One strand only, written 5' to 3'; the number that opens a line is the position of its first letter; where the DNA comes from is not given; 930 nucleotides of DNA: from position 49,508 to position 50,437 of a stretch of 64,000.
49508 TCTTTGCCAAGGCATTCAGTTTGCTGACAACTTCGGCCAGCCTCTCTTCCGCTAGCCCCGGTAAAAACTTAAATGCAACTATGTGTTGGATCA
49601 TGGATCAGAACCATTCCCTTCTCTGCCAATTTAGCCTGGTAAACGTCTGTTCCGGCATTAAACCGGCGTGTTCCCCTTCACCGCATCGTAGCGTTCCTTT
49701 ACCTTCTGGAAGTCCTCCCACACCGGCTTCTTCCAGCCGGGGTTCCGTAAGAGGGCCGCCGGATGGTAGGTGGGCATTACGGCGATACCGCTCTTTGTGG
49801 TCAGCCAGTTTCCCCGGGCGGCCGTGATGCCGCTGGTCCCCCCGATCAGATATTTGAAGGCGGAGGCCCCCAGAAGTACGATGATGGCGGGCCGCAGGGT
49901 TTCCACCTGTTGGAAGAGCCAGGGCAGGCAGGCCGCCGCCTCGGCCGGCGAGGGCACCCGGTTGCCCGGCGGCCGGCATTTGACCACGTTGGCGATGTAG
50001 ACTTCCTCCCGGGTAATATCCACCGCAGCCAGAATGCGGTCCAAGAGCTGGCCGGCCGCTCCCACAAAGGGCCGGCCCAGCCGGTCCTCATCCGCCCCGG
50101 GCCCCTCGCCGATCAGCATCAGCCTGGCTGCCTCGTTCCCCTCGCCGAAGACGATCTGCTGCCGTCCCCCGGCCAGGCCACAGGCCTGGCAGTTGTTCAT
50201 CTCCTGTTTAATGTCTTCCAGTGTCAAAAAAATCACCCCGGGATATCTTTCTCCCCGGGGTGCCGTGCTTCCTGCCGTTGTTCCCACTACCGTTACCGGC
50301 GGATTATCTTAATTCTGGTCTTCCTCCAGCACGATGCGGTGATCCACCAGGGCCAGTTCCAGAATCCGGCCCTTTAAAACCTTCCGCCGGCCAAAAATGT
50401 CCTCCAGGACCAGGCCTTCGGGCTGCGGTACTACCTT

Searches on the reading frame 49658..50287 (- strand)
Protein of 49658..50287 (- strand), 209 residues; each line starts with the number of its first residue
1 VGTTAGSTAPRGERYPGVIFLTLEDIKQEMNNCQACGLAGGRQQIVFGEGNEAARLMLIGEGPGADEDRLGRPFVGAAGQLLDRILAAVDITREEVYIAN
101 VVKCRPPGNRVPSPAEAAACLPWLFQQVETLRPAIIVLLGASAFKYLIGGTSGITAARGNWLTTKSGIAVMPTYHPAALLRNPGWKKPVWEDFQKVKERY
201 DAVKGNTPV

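Call 13: search_protein_families(library=pfam, proteins=[window:49658-50287:-])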
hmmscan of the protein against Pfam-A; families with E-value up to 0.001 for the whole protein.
window:49658-50287:- (209 aa): 1 family
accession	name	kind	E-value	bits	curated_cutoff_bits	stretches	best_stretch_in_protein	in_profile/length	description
PF03167.25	UDG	-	4e-40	137.6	24.3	1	47-193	1-140/141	Uracil DNA glycosylase superfamily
